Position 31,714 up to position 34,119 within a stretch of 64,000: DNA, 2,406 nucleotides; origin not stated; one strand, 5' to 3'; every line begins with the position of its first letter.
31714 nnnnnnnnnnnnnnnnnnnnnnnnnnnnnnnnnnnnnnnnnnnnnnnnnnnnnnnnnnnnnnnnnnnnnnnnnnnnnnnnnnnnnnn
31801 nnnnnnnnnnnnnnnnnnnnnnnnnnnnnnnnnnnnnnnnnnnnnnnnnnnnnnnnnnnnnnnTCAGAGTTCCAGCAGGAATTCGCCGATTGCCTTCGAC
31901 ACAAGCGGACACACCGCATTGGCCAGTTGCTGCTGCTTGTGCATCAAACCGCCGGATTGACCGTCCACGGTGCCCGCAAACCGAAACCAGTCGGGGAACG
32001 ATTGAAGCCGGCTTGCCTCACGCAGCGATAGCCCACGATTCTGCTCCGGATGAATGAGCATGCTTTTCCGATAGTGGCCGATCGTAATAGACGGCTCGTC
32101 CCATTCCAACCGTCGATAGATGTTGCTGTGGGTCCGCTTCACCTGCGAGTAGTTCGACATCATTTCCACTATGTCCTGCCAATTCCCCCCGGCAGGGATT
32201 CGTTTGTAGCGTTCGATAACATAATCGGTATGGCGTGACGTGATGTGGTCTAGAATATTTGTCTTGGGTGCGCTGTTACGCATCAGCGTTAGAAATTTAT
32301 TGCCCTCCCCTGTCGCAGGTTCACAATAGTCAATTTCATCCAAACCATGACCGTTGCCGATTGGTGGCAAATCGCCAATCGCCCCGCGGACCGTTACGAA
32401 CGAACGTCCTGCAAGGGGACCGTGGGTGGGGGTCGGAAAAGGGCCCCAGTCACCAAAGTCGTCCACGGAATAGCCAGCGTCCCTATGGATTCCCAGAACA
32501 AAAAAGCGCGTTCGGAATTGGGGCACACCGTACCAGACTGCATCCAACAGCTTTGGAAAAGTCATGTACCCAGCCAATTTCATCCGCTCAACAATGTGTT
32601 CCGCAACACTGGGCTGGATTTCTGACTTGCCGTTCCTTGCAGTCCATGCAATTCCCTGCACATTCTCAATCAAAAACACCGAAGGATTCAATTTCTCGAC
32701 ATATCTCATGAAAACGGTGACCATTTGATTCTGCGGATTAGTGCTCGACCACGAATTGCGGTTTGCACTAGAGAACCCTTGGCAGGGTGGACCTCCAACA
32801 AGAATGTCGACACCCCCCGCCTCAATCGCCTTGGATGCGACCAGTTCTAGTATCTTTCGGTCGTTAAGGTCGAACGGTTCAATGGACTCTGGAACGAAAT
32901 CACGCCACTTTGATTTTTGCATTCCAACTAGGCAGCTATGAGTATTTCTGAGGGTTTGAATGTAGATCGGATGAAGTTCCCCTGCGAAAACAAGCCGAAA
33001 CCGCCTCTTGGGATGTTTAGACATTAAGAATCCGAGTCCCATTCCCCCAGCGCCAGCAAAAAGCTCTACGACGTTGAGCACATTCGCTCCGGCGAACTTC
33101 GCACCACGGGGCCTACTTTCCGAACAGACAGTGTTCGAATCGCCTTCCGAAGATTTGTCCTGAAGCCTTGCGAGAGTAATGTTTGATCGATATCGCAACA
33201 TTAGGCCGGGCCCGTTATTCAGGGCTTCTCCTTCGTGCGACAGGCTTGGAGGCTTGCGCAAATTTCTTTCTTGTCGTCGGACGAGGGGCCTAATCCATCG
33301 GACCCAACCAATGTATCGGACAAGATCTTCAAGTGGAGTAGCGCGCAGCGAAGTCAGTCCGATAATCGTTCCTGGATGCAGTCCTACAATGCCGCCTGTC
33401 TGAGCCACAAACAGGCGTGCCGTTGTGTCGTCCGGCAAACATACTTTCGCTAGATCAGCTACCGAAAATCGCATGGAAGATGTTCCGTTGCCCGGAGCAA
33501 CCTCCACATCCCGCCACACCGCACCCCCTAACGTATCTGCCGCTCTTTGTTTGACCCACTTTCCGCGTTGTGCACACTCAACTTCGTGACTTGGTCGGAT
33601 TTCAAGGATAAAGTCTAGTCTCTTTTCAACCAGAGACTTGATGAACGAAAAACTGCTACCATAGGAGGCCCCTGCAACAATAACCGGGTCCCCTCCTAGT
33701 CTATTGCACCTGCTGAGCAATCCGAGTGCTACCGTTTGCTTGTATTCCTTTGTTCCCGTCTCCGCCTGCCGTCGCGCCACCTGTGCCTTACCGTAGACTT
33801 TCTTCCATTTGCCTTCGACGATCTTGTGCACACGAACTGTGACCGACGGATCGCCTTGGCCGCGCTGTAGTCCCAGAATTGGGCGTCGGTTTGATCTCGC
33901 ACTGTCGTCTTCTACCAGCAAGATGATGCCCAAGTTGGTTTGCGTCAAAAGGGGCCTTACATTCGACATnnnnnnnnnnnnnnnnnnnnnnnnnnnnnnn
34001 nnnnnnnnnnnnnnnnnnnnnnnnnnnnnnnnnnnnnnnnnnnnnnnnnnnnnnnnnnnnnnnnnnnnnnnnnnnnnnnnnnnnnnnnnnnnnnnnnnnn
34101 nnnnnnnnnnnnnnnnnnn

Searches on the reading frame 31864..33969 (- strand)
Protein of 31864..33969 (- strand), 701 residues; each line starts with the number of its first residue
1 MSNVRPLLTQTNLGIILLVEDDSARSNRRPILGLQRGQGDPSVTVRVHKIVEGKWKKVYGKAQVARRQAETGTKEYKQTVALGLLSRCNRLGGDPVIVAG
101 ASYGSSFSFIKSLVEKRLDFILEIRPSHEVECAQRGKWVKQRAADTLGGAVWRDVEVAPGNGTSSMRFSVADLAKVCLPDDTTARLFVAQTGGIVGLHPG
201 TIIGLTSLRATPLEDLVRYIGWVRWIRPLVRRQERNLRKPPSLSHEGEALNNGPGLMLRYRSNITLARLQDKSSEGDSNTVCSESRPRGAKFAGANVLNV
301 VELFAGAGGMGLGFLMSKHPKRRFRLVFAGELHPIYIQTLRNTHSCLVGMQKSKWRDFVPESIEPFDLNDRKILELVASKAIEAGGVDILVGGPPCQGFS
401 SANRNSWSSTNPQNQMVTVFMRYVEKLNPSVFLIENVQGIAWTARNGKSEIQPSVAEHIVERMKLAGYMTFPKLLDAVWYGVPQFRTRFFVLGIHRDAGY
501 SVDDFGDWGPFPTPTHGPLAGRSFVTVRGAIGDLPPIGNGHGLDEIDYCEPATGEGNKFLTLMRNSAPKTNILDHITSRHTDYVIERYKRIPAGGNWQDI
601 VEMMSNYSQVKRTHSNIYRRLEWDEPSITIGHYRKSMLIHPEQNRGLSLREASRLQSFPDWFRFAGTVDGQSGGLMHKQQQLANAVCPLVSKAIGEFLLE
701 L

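Call 4: search_protein_families(library=pfam, proteins=[window:31864-33969:-], max_evalue=0.01)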
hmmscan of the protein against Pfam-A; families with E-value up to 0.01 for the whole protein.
window:31864-33969:- (701 aa): 2 families
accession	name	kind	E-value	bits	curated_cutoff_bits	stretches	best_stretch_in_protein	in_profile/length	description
PF00145.23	DNA_methylase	-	8.4e-44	150.7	22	1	299-696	2-320/324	C-5 cytosine-specific DNA methylase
PF13546.12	DDE_5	-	0.0038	17.3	27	1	39-130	122-214/272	DDE superfamily endonuclease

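Call 5: search_protein_families(library=padloc, proteins=[window:31864-33969:-], max_evalue=0.01)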
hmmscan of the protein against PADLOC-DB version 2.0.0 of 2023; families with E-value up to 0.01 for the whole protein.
window:31864-33969:- (701 aa): 57 families (the best 25 are shown)
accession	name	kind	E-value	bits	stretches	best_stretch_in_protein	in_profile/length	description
PDLC03234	MTase_II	-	1.6e-75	252.7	1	298-698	5-362/375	Type II methyltransferase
PDLC03378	MTase_II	-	1.4e-68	229.8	1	298-699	3-327/344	Type II methyltransferase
PDLC03225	MTase_II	-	6e-64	214.8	2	462-700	368-596/615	Type II methyltransferase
PDLC03326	MTase_II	-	8.4e-61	204.3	1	300-697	7-371/412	Type II methyltransferase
PDLC00033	DruM2|DruM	-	1.4e-58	197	1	277-699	3-361/368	DNA cytosine methylase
PDLC03237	MTase_II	-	6.2e-48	161.4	2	299-498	795-972/1036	Type II methyltransferase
PDLC02648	DrmMII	-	1.9e-45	153.6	1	298-697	22-446/468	DrmMII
PDLC02656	DrmMII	-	1.3e-43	147.6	2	298-536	5-234/491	DrmMII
PDLC00030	DruM2|DruM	-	5e-41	139.1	2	296-497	4-187/380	DNA cytosine methylase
PDLC03272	MTase_II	-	6.8e-40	135.4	1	292-700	69-388/407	Type II methyltransferase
PDLC02650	DrmMII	-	5.3e-37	125.7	3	296-442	7-138/435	DrmMII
PDLC02649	DrmMII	-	1.1e-35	121.4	1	380-696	109-412/422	DrmMII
PDLC00026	DruM2|DruM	-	4.9e-35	119.7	1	298-698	5-314/336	DNA cytosine methylase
PDLC03232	MTase_II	-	3.7e-33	113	1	383-695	129-453/465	Type II methyltransferase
PDLC00031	DruM2|DruM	-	4.8e-33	112.7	2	296-539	10-214/361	DNA cytosine methylase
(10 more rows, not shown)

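Call 7: search_protein_families(library=ncbifam, proteins=[window:31864-33969:-], max_evalue=0.01)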
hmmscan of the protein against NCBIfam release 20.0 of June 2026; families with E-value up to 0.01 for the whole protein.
window:31864-33969:- (701 aa): 2 families
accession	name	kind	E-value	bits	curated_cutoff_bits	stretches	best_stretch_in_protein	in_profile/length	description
TIGR00675.1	dcm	superfamily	7.7e-35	121.1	100.65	1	300-696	1-327/329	DNA (cytosine-5-)-methyltransferase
NF033540.2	transpos_IS701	equivalog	1.5e-08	34.3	150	1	53-231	141-326/363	IS701 family transposase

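Call 39: find_homologous_proteins(query=window:31864-33969:-, max_evalue=1e-30)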
Query window:31864-33969:- (701 aa): 718 proteins with E <= 1e-30 among 8000 candidates; the best 120 are listed.
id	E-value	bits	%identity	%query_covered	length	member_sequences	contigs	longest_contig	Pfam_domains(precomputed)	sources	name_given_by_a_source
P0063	0.0e+0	1363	84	100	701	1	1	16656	PF00145.24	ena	-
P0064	0.0e+0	1336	82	100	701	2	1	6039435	PF00145.24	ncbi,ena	-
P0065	0.0e+0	1329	83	100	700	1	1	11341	PF00145.24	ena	-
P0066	0.0e+0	1280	80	100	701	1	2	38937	PF00145.24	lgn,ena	-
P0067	0.0e+0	1225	75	100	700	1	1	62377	PF00145.24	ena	-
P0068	0.0e+0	1220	75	100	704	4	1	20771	PF00145.24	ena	-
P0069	0.0e+0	1172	72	100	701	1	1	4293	PF00145.24,PF13546.13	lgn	-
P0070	0.0e+0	1159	72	100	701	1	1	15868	PF00145.24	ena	-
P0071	0.0e+0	1082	68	100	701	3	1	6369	PF00145.24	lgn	-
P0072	0.0e+0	1081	67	99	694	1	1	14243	PF00145.24,PF13546.13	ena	-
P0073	0.0e+0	1074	68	100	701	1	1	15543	PF00145.24,PF13546.13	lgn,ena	-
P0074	0.0e+0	1054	68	98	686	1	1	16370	PF00145.24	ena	-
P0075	0.0e+0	1015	64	98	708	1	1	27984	PF00145.24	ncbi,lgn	-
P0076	7.3e-296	1001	87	72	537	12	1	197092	PF00145.24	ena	-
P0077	4.4e-292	989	64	98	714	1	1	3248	PF00145.24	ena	-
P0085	1.6e-236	805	55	98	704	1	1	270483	PF00145.24,PF13546.13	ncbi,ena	-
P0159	1.1e-211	723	52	98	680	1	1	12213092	PF00145.24,PF13546.13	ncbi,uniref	ncbi:DNA (cytosine-5-)-methyltransferase [Nannocystis pusilla]|uniref:DNA cytosine methyltransferase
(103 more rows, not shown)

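Call 40: find_encoding_contigs(protein=P0159, flank=10000, max_places=1)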
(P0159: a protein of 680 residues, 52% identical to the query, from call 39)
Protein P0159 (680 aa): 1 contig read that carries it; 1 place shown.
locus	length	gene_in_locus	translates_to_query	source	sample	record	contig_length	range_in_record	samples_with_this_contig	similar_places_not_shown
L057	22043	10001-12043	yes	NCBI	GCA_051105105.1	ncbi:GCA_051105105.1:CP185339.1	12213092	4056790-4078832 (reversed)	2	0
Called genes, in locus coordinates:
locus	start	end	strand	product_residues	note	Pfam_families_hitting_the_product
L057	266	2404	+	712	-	-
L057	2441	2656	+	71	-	-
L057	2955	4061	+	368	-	-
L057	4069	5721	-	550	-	-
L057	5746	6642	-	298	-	-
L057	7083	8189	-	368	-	PF00069:Pkinase, PF07714:PK_Tyr_Ser-Thr, PF01636:APH (faint)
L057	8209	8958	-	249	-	-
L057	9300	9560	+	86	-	PF13411:MerR_1 (faint)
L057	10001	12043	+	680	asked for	PF13546:DDE_5 (weak), PF00145:DNA_methylase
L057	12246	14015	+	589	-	-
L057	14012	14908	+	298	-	-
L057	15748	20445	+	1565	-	PF27116:YjiV_N, PF00271:Helicase_C (faint)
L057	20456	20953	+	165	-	-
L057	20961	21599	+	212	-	-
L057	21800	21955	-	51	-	-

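Call 41: find_encoding_contigs(protein=P0085, flank=10000, max_places=1)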
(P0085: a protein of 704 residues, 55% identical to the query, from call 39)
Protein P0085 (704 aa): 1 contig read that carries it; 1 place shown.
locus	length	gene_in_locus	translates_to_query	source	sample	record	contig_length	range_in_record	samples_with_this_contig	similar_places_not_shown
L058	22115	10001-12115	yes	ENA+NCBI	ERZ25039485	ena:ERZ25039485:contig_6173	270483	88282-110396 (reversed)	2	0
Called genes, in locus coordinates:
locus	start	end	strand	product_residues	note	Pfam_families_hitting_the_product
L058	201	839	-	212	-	-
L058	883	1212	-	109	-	PF04350:PilO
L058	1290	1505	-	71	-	-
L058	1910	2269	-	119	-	-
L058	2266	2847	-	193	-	PF11104:PilM_2, PF14450:FtsA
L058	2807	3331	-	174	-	PF11104:PilM_2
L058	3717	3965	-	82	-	-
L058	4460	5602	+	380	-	-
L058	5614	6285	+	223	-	PF01725:Ham1p_like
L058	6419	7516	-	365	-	PF00589:Phage_integrase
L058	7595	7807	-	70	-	PF12728:HTH_17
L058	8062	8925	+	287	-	-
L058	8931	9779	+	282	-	-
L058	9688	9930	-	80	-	-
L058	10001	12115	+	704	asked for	PF13546:DDE_5 (weak), PF00145:DNA_methylase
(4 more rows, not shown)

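Call 42: find_encoding_contigs(protein=P0064, flank=10000, max_places=1)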
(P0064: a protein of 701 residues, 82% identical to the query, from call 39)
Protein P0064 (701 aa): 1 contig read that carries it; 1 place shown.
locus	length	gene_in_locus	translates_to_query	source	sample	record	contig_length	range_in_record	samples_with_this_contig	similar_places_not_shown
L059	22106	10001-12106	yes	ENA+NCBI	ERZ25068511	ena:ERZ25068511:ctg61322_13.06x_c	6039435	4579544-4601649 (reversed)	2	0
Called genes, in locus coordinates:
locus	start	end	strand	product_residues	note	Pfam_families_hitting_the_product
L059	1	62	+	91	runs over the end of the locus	-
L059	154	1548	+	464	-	PF01979:Amidohydro_1, PF07969:Amidohydro_3 (weak)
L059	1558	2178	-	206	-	-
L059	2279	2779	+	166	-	-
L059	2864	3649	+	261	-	-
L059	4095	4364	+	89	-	-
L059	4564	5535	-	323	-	PF13088:BNR_2 (faint), PF02012:BNR (faint)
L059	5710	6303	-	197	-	-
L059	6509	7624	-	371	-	PF01244:Peptidase_M19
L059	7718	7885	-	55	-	-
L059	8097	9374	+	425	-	PF02746:MR_MLE_N, PF13378:MR_MLE_C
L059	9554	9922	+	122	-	PF05598:DUF772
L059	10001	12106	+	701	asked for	PF00145:DNA_methylase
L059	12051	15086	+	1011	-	-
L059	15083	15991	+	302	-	-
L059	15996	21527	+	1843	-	PF00270:DEAD, PF27116:YjiV_N, PF00271:Helicase_C (weak)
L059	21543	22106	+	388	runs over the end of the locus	PF12705:PDDEXK_1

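Call 72: search_solved_structures(query=window:31864-33969:-, max_evalue=1e-10, show_alignments=0)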
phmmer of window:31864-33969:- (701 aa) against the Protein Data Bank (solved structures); distinct sequences matched with E-value up to 1e-10: 29.
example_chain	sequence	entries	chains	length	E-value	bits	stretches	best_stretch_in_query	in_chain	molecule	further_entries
3pt9_A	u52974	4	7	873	1.9e-24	89.1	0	380-493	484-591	DNA (cytosine-5)-methyltransferase 1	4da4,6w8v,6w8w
9ped_A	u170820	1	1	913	2.6e-24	88.7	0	301-492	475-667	DNA (cytosine-5)-methyltransferase 1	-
9m5u_A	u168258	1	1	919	2.7e-24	88.6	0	301-492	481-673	DNA (cytosine-5)-methyltransferase 1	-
3pt6_A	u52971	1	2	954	2.7e-24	88.6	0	380-493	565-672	DNA (cytosine-5)-methyltransferase 1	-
9v4p_A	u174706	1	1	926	2.8e-24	88.6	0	301-492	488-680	DNA (cytosine-5)-methyltransferase 1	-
5guv_A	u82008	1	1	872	3.3e-24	88.3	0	380-493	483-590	DNA (cytosine-5)-methyltransferase 1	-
6x9i_A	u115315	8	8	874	8.8e-24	86.9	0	383-493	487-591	DNA (cytosine-5)-methyltransferase 1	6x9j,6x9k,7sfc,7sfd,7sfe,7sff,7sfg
3av4_A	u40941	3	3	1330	1e-23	86.7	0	380-493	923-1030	DNA (cytosine-5)-methyltransferase 1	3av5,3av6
5wy1_A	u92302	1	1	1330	1e-23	86.7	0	380-493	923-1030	DNA (cytosine-5)-methyltransferase 1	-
9v36_A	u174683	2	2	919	1.1e-23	86.6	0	383-493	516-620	DNA (cytosine-5)-methyltransferase 1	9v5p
3pta_A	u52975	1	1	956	1.3e-23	86.4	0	383-493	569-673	DNA (cytosine-5)-methyltransferase 1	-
9peb_A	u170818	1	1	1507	1.4e-23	86.3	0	301-492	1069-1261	DNA (cytosine-5)-methyltransferase 1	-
9pec_A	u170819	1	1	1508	1.4e-23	86.2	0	301-492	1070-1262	DNA (cytosine-5)-methyltransferase 1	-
9m5x_A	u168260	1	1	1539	1.5e-23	86.2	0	301-492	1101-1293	DNA (cytosine-5)-methyltransferase 1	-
3swr_A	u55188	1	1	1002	1.5e-23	86.1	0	383-493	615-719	DNA (cytosine-5)-methyltransferase 1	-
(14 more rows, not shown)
